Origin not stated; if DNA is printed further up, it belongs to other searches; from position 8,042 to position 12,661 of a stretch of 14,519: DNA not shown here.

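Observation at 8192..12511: Orphan single-module C-A-T-R NRPS (reductive release) with no partner genes in view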

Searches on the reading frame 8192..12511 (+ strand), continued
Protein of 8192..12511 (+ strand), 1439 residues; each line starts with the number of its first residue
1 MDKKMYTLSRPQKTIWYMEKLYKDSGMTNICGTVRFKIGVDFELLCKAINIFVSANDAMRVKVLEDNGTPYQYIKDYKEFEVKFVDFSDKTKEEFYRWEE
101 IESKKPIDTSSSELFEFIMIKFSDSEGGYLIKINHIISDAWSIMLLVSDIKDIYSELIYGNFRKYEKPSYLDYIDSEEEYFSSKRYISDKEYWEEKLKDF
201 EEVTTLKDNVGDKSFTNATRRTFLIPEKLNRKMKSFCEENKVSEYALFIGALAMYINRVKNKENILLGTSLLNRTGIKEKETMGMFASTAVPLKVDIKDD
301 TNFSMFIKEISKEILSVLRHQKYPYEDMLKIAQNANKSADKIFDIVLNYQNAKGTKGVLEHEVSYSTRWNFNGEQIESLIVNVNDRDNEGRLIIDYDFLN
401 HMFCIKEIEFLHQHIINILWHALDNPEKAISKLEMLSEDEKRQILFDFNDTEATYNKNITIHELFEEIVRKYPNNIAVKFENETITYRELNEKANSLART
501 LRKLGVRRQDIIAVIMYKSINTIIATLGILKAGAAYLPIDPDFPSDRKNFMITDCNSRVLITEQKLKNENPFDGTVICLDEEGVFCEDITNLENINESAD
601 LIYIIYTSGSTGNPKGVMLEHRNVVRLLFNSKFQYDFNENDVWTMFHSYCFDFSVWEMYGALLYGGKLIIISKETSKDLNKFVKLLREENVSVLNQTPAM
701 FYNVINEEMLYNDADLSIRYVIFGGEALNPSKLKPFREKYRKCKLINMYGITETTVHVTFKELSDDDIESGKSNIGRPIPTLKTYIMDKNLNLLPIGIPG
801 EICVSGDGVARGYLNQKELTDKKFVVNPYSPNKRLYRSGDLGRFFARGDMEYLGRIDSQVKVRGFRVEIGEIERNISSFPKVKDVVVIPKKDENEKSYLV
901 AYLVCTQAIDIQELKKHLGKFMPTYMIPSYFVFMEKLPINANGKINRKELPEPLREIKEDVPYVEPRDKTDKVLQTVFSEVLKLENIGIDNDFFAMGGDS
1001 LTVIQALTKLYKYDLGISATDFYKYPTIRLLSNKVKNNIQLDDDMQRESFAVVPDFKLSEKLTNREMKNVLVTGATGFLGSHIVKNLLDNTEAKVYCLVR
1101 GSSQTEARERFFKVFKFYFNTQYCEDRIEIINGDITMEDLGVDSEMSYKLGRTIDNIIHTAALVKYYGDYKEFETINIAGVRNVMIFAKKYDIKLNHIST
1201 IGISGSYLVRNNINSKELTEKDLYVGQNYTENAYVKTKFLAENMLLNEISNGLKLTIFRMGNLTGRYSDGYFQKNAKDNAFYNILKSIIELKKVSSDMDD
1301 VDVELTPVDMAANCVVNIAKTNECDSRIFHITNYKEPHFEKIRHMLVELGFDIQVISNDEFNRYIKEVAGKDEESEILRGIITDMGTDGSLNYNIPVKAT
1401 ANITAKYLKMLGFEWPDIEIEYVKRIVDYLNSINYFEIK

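Call 5: find_homologous_proteins(query=window:8192-12508:+, max_evalue=1e-20)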
Query window:8192-12508:+ (1439 aa): 1101 proteins with E <= 1e-20 among 8000 candidates; the best 120 are listed.
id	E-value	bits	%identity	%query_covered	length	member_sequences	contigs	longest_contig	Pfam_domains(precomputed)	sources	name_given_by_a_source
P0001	0.0e+0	3176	97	100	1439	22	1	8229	PF00668.26,PF04321.24,PF16363.12,PF00550.32,PF01073.26,PF00501.35,PF13193.13,PF07993.19,PF01370.28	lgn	-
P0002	0.0e+0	2639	79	100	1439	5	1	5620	PF00668.26,PF16363.12,PF00550.32,PF01073.26,PF00501.35,PF13193.13,PF07993.19,PF01370.28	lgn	-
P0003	0.0e+0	2628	79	100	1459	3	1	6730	PF00668.26,PF04321.24,PF16363.12,PF00550.32,PF01073.26,PF00501.35,PF13193.13,PF07993.19,PF01370.28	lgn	-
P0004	0.0e+0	1881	45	71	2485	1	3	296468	PF00668.26,PF00550.32,PF01073.26,PF00501.35,PF13193.13,PF07993.19,PF01370.28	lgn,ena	-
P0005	0.0e+0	1826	58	100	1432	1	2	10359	PF00668.26,PF04321.24,PF16363.12,PF00550.32,PF01073.26,PF00501.35,PF13193.13,PF07993.19,PF01370.28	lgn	-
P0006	0.0e+0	1807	56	100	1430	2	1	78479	PF00668.26,PF04321.24,PF16363.12,PF00550.32,PF01073.26,PF00501.35,PF13193.13,PF07993.19,PF01370.28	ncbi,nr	ncbi:MAG: amino acid adenylation domain-containing protein [Clostridia bacterium]|nr:amino acid aden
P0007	0.0e+0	1801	42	72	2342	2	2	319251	PF00668.26,PF00550.32,PF12697.14,PF00501.35,PF13193.13,PF00561.27,PF00975.27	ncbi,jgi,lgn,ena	-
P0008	0.0e+0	1741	57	100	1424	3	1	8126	PF00668.26,PF04321.24,PF02719.22,PF00550.32,PF01073.26,PF00501.35,PF13193.13,PF07993.19,PF01370.28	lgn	-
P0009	0.0e+0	1728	45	71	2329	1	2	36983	PF00668.26,PF00550.32,PF12697.14,PF00501.35,PF13193.13,PF00975.27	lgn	-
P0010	0.0e+0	1711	46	71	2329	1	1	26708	PF00668.26,PF00550.32,PF00501.35,PF13193.13,PF00975.27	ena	-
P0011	0.0e+0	1705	42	72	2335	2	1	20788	PF00668.26,PF00550.32,PF12697.14,PF00501.35,PF13193.13,PF00975.27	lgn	-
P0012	0.0e+0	1702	43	72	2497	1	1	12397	PF00668.26,PF04321.24,PF16363.12,PF00550.32,PF01073.26,PF00501.35,PF13193.13,PF07993.19,PF01370.28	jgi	-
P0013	0.0e+0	1694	41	72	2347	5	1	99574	PF00668.26,PF00550.32,PF12697.14,PF00501.35,PF13193.13,PF00975.27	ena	-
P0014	0.0e+0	1690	41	73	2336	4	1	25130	PF00668.26,PF00550.32,PF12697.14,PF00501.35,PF13193.13,PF00975.27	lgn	-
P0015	0.0e+0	1689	45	71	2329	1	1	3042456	PF00668.26,PF00550.32,PF12697.14,PF00501.35,PF13193.13,PF00975.27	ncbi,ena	-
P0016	0.0e+0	1686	41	72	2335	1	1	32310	PF00668.26,PF00550.32,PF00501.35,PF13193.13,PF00975.27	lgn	-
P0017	0.0e+0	1681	42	72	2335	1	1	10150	PF00668.26,PF00550.32,PF12697.14,PF00501.35,PF13193.13,PF00975.27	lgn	-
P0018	0.0e+0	1680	41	73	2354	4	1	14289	PF00668.26,PF00550.32,PF12697.14,PF00501.35,PF13193.13,PF00975.27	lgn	-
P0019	0.0e+0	1679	41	73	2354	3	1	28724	PF00668.26,PF00550.32,PF12697.14,PF00501.35,PF13193.13,PF00975.27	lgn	-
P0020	0.0e+0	1679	41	72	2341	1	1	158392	PF00668.26,PF00550.32,PF12697.14,PF00501.35,PF13193.13,PF00975.27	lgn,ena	-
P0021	0.0e+0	1677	40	72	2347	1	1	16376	PF00668.26,PF00550.32,PF12697.14,PF00501.35,PF13193.13,PF00975.27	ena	-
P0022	0.0e+0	1673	40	71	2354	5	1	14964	PF00668.26,PF00550.32,PF00501.35,PF13193.13,PF00975.27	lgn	-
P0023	0.0e+0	1671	40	72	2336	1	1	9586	PF00668.26,PF00550.32,PF00501.35,PF13193.13,PF00975.27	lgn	-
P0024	0.0e+0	1665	54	100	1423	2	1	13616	PF00668.26,PF04321.24,PF00550.32,PF01073.26,PF00501.35,PF13193.13,PF07993.19,PF01370.28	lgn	-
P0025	0.0e+0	1664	41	72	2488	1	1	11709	PF00668.26,PF16363.12,PF00550.32,PF01073.26,PF00501.35,PF13193.13,PF07993.19,PF01370.28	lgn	-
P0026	0.0e+0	1658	40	73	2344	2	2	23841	PF00668.26,PF00550.32,PF12697.14,PF00501.35,PF13193.13,PF00975.27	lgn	-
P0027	0.0e+0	1656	52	99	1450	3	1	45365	PF00668.26,PF00550.32,PF01073.26,PF00501.35,PF13193.13,PF07993.19,PF01370.28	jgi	-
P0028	0.0e+0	1651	40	73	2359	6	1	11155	PF00668.26,PF00550.32,PF12697.14,PF00501.35,PF13193.13,PF00975.27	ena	-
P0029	0.0e+0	1648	40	72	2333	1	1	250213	PF00668.26,PF00550.32,PF12697.14,PF00501.35,PF13193.13,PF00975.27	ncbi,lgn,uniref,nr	ncbi:amino acid adenylation domain-containing protein [Sporobacter termitidis DSM 10068]|uniref:Amin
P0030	0.0e+0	1647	38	72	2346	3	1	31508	PF00668.26,PF00550.32,PF12697.14,PF00501.35,PF13193.13,PF00975.27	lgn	-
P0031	0.0e+0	1641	43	72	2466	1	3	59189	PF00668.26,PF00550.32,PF00501.35,PF13193.13,PF07993.19,PF01370.28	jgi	-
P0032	0.0e+0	1636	38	72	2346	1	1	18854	PF00668.26,PF00550.32,PF12697.14,PF00501.35,PF13193.13,PF00975.27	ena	-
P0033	0.0e+0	1631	39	71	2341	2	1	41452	PF00668.26,PF00550.32,PF12697.14,PF00501.35,PF13193.13,PF00975.27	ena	-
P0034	0.0e+0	1627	41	73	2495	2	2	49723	PF00668.26,PF04321.24,PF00550.32,PF00501.35,PF13193.13,PF07993.19,PF01370.28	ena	-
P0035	0.0e+0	1607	40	72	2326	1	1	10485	PF00668.26,PF00550.32,PF12697.14,PF00501.35,PF13193.13,PF00975.27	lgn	-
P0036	0.0e+0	1607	41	73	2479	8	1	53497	PF00668.26,PF00550.32,PF01073.26,PF00501.35,PF13193.13,PF07993.19,PF01370.28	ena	-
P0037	0.0e+0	1598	31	99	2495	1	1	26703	PF00668.26,PF00550.32,PF01073.26,PF00501.35,PF13193.13,PF07993.19,PF01370.28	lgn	-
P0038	0.0e+0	1592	40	72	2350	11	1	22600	PF00668.26,PF00550.32,PF12697.14,PF00501.35,PF13193.13,PF00975.27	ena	-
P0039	0.0e+0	1592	41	71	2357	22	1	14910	PF00668.26,PF00550.32,PF12697.14,PF00501.35,PF13193.13,PF00975.27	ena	-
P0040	0.0e+0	1586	44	72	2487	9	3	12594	PF00668.26,PF04321.24,PF00550.32,PF01073.26,PF00501.35,PF13193.13,PF07993.19,PF01370.28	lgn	-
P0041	0.0e+0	1585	51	58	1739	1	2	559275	PF00550.32,PF00501.35,PF13193.13,PF08241.19,PF01370.28,PF05401.17,PF13847.13,PF00668.26,PF13649.13,PF01073.26,PF07993.19,PF08242.19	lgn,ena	-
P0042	0.0e+0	1584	40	72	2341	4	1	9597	PF00668.26,PF00550.32,PF12697.14,PF00501.35,PF13193.13,PF00975.27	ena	-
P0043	0.0e+0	1580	43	72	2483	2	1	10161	PF00668.26,PF04321.24,PF00550.32,PF01073.26,PF00501.35,PF13193.13,PF07993.19,PF23297.2,PF01370.28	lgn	-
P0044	0.0e+0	1579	40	72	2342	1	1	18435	PF00668.26,PF00550.32,PF12697.14,PF00501.35,PF13193.13,PF00975.27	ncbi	ncbi:MAG: amino acid adenylation domain-containing protein [Oscillospiraceae bacterium]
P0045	0.0e+0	1568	39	73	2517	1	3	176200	PF00668.26,PF00550.32,PF01073.26,PF00501.35,PF13193.13,PF07993.19,PF01370.28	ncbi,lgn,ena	-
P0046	0.0e+0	1566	43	72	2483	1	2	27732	PF00668.26,PF00550.32,PF00501.35,PF13193.13,PF07993.19,PF23297.2,PF01370.28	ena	-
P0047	0.0e+0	1556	40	72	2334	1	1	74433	PF00668.26,PF00550.32,PF12697.14,PF00501.35,PF13193.13,PF00975.27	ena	-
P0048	0.0e+0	1544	42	74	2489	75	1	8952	PF00668.26,PF00550.32,PF01073.26,PF00501.35,PF13193.13,PF07993.19,PF01370.28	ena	-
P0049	0.0e+0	1542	39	73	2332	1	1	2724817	PF00668.26,PF00550.32,PF12697.14,PF00501.35,PF13193.13,PF00975.27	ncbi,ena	-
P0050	0.0e+0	1539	35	100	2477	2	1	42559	PF00668.26,PF00550.32,PF00501.35,PF13193.13,PF07993.19,PF01370.28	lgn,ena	-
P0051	0.0e+0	1523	42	72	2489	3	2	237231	PF00668.26,PF04321.24,PF00550.32,PF01073.26,PF00501.35,PF13193.13,PF07993.19,PF01370.28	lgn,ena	-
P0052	0.0e+0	1522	47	100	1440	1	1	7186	PF00668.26,PF00550.32,PF01073.26,PF00501.35,PF13193.13,PF07993.19,PF01370.28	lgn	-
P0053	0.0e+0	1520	43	70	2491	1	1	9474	PF00668.26,PF04321.24,PF00550.32,PF00501.35,PF13193.13,PF07993.19,PF01370.28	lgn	-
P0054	0.0e+0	1502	37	70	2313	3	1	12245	PF00668.26,PF00550.32,PF12697.14,PF00501.35,PF13193.13,PF00975.27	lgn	-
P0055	0.0e+0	1494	34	100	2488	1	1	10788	PF00668.26,PF16363.12,PF00550.32,PF01073.26,PF00501.35,PF13193.13,PF07993.19,PF01370.28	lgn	-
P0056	0.0e+0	1494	34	100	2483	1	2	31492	PF00668.26,PF00550.32,PF01073.26,PF00501.35,PF13193.13,PF07993.19,PF01370.28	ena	-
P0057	0.0e+0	1487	34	99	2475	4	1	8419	PF00668.26,PF00550.32,PF01073.26,PF00501.35,PF13193.13,PF07993.19,PF01370.28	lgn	-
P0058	0.0e+0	1486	36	71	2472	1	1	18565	PF00668.26,PF00550.32,PF01073.26,PF00501.35,PF13193.13,PF07993.19,PF01370.28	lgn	-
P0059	0.0e+0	1479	34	100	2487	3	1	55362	PF00668.26,PF16363.12,PF00550.32,PF01073.26,PF00501.35,PF13193.13,PF07993.19,PF01370.28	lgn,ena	-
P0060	0.0e+0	1478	35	100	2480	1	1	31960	PF00668.26,PF00550.32,PF01073.26,PF00501.35,PF13193.13,PF07993.19,PF01370.28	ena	-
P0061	0.0e+0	1474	32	100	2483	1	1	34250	PF00668.26,PF04321.24,PF16363.12,PF00550.32,PF00501.35,PF13193.13,PF07993.19,PF01370.28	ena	-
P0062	0.0e+0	1474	32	99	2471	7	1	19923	PF00668.26,PF00550.32,PF01073.26,PF00501.35,PF13193.13,PF07993.19,PF01370.28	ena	-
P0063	0.0e+0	1471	31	100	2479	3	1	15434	PF00668.26,PF00550.32,PF01073.26,PF00501.35,PF13193.13,PF07993.19,PF02458.21,PF01370.28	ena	-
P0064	0.0e+0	1470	33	100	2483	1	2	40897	PF00668.26,PF04321.24,PF16363.12,PF00550.32,PF00501.35,PF13193.13,PF07993.19,PF01370.28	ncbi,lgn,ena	-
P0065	0.0e+0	1465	36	72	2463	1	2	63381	PF00668.26,PF04321.24,PF00550.32,PF01073.26,PF00501.35,PF13193.13,PF07993.19,PF01370.28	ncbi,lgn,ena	-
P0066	0.0e+0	1463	38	72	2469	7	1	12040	PF00668.26,PF00550.32,PF01073.26,PF00501.35,PF13193.13,PF07993.19,PF01370.28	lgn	-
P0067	0.0e+0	1463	33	100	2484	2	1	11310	PF00668.26,PF04321.24,PF16363.12,PF00550.32,PF01073.26,PF00501.35,PF13193.13,PF07993.19,PF01370.28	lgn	-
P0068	0.0e+0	1462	35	100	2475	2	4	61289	PF00668.26,PF16363.12,PF00550.32,PF01073.26,PF00501.35,PF13193.13,PF07993.19,PF01370.28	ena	-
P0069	0.0e+0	1462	33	99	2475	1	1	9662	PF00668.26,PF00550.32,PF01073.26,PF00501.35,PF13193.13,PF07993.19,PF01370.28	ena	-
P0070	0.0e+0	1461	33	100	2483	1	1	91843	PF00668.26,PF00550.32,PF01073.26,PF00501.35,PF13193.13,PF07993.19,PF23297.2,PF01370.28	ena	-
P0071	0.0e+0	1460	32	93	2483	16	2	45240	PF00668.26,PF04321.24,PF16363.12,PF00550.32,PF00501.35,PF13193.13,PF07993.19,PF01370.28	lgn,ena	-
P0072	0.0e+0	1456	33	99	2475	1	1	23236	PF00668.26,PF04321.24,PF16363.12,PF00550.32,PF01073.26,PF00501.35,PF13193.13,PF07993.19,PF01370.28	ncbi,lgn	-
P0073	0.0e+0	1448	33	100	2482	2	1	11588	PF00668.26,PF00550.32,PF01073.26,PF00501.35,PF13193.13,PF07993.19,PF01370.28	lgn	-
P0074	0.0e+0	1446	34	100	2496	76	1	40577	PF00668.26,PF04321.24,PF00550.32,PF01073.26,PF00501.35,PF13193.13,PF07993.19,PF01370.28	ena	-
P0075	0.0e+0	1444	31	100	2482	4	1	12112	PF00668.26,PF04321.24,PF00550.32,PF00501.35,PF13193.13,PF07993.19,PF01370.28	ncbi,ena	-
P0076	0.0e+0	1443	33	99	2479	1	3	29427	PF00668.26,PF04321.24,PF16363.12,PF00550.32,PF01073.26,PF00501.35,PF13193.13,PF07993.19,PF01370.28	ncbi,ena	-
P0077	0.0e+0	1442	37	72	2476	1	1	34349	PF00668.26,PF04321.24,PF16363.12,PF00550.32,PF00501.35,PF13193.13,PF07993.19,PF01370.28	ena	-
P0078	0.0e+0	1442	32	99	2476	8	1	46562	PF00668.26,PF00550.32,PF01073.26,PF00501.35,PF13193.13,PF07993.19,PF01370.28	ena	-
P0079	0.0e+0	1441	32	99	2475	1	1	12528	PF00668.26,PF00550.32,PF00501.35,PF13193.13,PF07993.19,PF01370.28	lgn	-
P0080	0.0e+0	1441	31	100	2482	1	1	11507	PF00668.26,PF04321.24,PF00550.32,PF00501.35,PF13193.13,PF07993.19,PF01370.28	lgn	-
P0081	0.0e+0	1439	35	71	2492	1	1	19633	PF00668.26,PF04321.24,PF00550.32,PF00501.35,PF13193.13,PF07993.19,PF01370.28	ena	-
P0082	0.0e+0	1438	33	100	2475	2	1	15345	PF00668.26,PF00550.32,PF01073.26,PF00501.35,PF07993.19,PF01370.28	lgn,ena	-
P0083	0.0e+0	1438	32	99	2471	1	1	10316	PF00668.26,PF16363.12,PF00550.32,PF00501.35,PF13193.13,PF07993.19,PF01370.28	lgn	-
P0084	0.0e+0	1437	31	100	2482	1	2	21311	PF00668.26,PF04321.24,PF00550.32,PF00501.35,PF13193.13,PF07993.19,PF01370.28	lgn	-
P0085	0.0e+0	1434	32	100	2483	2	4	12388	PF00668.26,PF00550.32,PF01073.26,PF00501.35,PF13193.13,PF07993.19,PF01370.28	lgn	-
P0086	0.0e+0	1434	31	100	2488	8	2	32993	PF00668.26,PF00550.32,PF01073.26,PF00501.35,PF13193.13,PF07993.19,PF01370.28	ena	-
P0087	0.0e+0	1432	32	99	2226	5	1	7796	PF00668.26,PF04321.24,PF16363.12,PF00550.32,PF01073.26,PF00501.35,PF13193.13,PF07993.19,PF01370.28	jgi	jgi:amino acid adenylation domain-containing protein/thioester reductase-like protein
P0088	0.0e+0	1432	45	99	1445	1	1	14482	PF00668.26,PF04321.24,PF02719.22,PF00550.32,PF01073.26,PF00501.35,PF13193.13,PF07993.19,PF01370.28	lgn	-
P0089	0.0e+0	1429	32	100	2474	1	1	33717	PF00668.26,PF00550.32,PF01073.26,PF00501.35,PF07993.19,PF01370.28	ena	-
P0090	0.0e+0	1427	33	99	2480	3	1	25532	PF00668.26,PF00550.32,PF01073.26,PF00501.35,PF13193.13,PF07993.19,PF01370.28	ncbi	-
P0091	0.0e+0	1427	41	72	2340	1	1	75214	PF00668.26,PF00550.32,PF12697.14,PF00501.35,PF13193.13,PF00975.27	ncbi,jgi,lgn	jgi:fengycin family lipopeptide synthetase D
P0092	0.0e+0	1425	35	73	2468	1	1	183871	PF00668.26,PF00550.32,PF01073.26,PF00501.35,PF13193.13,PF07993.19,PF01370.28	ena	-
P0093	0.0e+0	1424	33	99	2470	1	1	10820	PF00668.26,PF00550.32,PF00501.35,PF13193.13,PF07993.19,PF01370.28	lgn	-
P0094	0.0e+0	1423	33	100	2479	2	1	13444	PF00668.26,PF04321.24,PF00550.32,PF00501.35,PF13193.13,PF07993.19,PF01370.28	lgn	-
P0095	0.0e+0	1423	32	99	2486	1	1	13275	PF00668.26,PF04321.24,PF00550.32,PF01073.26,PF00501.35,PF13193.13,PF07993.19,PF01370.28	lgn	-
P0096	0.0e+0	1421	33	99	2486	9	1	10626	PF00668.26,PF04321.24,PF16363.12,PF00550.32,PF01073.26,PF00501.35,PF13193.13,PF07993.19,PF01370.28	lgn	-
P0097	0.0e+0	1418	31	99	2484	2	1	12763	PF00668.26,PF00550.32,PF01073.26,PF00501.35,PF13193.13,PF07993.19,PF01370.28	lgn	-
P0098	0.0e+0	1417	32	99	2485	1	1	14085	PF00668.26,PF04321.24,PF16363.12,PF02719.22,PF00550.32,PF01073.26,PF00501.35,PF13193.13,PF07993.19,PF01370.28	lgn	-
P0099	0.0e+0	1417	45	99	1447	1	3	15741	PF00668.26,PF04321.24,PF00550.32,PF01073.26,PF00501.35,PF13193.13,PF07993.19,PF01370.28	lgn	-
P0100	0.0e+0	1415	33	100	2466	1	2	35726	PF00668.26,PF04321.24,PF00550.32,PF00501.35,PF13193.13,PF07993.19,PF01370.28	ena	-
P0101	0.0e+0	1415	32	99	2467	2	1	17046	PF00668.26,PF04321.24,PF00550.32,PF00501.35,PF13193.13,PF07993.19,PF01370.28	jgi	-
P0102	0.0e+0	1412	31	100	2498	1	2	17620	PF00668.26,PF04321.24,PF00550.32,PF01073.26,PF00501.35,PF13193.13,PF07993.19,PF01370.28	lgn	-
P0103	0.0e+0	1411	33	100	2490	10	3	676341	PF00668.26,PF04321.24,PF00550.32,PF01073.26,PF00501.35,PF13193.13,PF07993.19,PF01370.28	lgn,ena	-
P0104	0.0e+0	1411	32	99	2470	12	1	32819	PF00668.26,PF04321.24,PF00550.32,PF01073.26,PF00501.35,PF13193.13,PF07993.19,PF01370.28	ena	-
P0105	0.0e+0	1410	32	99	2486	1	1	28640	PF00668.26,PF00550.32,PF01073.26,PF00501.35,PF13193.13,PF07993.19,PF01370.28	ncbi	-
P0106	0.0e+0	1409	32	99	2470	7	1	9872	PF00668.26,PF00550.32,PF01073.26,PF00501.35,PF13193.13,PF07993.19,PF01370.28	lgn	-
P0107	0.0e+0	1408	32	99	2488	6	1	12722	PF00668.26,PF04321.24,PF00550.32,PF01073.26,PF00501.35,PF13193.13,PF07993.19,PF01370.28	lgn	-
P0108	0.0e+0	1405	32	100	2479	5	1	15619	PF00668.26,PF04321.24,PF00550.32,PF01073.26,PF00501.35,PF13193.13,PF07993.19,PF01370.28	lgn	-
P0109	0.0e+0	1401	34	100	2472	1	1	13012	PF00668.26,PF04321.24,PF00550.32,PF01073.26,PF00501.35,PF13193.13,PF07993.19,PF01370.28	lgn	-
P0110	0.0e+0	1401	37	72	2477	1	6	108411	PF00668.26,PF00550.32,PF01073.26,PF00501.35,PF13193.13,PF07993.19,PF01370.28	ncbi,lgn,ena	-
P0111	0.0e+0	1401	33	100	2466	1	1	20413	PF00668.26,PF04321.24,PF00550.32,PF01073.26,PF00501.35,PF13193.13,PF07993.19,PF01370.28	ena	-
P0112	0.0e+0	1398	32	100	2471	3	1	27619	PF00668.26,PF04321.24,PF00550.32,PF01073.26,PF00501.35,PF13193.13,PF07993.19,PF01370.28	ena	-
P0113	0.0e+0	1398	31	100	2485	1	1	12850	PF00668.26,PF04321.24,PF00550.32,PF01073.26,PF00501.35,PF13193.13,PF07993.19,PF01370.28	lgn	-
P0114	0.0e+0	1398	33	99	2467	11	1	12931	PF00668.26,PF00550.32,PF00501.35,PF13193.13,PF07993.19,PF01370.28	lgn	-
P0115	0.0e+0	1397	37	72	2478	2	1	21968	PF00668.26,PF00550.32,PF01073.26,PF00501.35,PF13193.13,PF07993.19,PF01370.28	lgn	-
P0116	0.0e+0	1395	31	99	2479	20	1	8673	PF00668.26,PF00550.32,PF00501.35,PF13193.13,PF07993.19,PF01370.28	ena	-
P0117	0.0e+0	1395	33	100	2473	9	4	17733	PF00668.26,PF00550.32,PF01073.26,PF00501.35,PF13193.13,PF07993.19,PF01370.28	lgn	-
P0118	0.0e+0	1394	45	100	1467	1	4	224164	PF00668.26,PF04321.24,PF16363.12,PF00550.32,PF01073.26,PF00501.35,PF13193.13,PF07993.19,PF01370.28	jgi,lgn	jgi:amino acid adenylation domain-containing protein/thioester reductase-like protein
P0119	0.0e+0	1394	37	73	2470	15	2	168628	PF00668.26,PF00550.32,PF01073.26,PF00501.35,PF13193.13,PF07993.19,PF01370.28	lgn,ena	-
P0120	0.0e+0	1394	32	99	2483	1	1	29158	PF00668.26,PF04321.24,PF00550.32,PF00501.35,PF13193.13,PF07993.19,PF01370.28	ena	-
